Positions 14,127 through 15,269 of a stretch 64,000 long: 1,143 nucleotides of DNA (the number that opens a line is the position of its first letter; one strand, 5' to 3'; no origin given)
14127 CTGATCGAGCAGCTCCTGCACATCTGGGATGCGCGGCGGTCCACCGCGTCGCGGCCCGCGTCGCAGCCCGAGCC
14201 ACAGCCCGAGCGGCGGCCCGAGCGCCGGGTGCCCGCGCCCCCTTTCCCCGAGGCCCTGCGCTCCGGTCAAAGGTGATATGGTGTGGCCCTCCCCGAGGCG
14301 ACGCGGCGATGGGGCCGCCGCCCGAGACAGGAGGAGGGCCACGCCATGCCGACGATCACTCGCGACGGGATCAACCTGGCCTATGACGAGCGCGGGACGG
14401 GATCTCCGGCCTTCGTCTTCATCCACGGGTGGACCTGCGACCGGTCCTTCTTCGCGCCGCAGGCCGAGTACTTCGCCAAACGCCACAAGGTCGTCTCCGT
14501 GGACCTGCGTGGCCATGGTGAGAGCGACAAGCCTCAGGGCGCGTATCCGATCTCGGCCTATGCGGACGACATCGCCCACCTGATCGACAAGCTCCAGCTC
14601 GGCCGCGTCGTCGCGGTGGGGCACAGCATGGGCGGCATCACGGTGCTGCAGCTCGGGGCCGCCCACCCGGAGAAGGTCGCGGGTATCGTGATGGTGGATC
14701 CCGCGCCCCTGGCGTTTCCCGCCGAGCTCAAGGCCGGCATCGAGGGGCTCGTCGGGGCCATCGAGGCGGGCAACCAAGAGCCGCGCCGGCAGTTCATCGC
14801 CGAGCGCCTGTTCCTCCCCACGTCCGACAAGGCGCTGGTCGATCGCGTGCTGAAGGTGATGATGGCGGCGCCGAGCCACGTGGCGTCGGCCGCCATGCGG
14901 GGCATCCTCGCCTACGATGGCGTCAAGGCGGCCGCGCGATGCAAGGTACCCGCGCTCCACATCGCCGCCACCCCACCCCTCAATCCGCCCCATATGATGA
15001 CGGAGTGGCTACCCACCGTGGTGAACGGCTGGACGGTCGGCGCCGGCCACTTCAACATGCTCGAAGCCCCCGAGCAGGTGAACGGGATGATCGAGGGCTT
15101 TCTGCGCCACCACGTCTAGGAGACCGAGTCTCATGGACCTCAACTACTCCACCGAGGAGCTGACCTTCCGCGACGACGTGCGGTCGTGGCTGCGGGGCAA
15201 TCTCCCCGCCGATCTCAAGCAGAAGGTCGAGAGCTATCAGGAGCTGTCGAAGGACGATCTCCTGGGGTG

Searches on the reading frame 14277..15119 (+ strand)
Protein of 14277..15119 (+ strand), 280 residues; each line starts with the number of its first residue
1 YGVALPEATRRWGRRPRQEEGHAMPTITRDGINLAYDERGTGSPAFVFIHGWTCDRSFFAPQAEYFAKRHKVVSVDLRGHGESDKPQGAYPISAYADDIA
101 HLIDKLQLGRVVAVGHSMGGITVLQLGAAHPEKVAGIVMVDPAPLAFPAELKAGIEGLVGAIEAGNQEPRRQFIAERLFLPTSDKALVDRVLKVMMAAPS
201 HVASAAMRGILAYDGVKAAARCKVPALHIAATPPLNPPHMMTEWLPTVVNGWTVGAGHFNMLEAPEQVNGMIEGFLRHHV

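Call 38: search_protein_families(library=pfam, proteins=[window:14277-15119:+], max_evalue=0.00001)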
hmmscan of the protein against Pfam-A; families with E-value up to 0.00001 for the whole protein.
window:14277-15119:+ (280 aa): 4 families
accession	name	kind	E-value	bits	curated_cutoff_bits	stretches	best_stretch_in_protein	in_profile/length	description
PF00561.26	Abhydrolase_1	-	1.7e-25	90.6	25.8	1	44-147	1-109/245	alpha/beta hydrolase fold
PF12697.13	Abhydrolase_6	-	2.9e-24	87.4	26.3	1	46-269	1-215/217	Alpha/beta hydrolase family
PF12146.15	Hydrolase_4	-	2e-15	57.2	27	1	45-143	6-110/239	Serine aminopeptidase, S33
PF03096.20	Ndr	-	3.3e-06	26.5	23.3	1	61-145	47-135/283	Ndr family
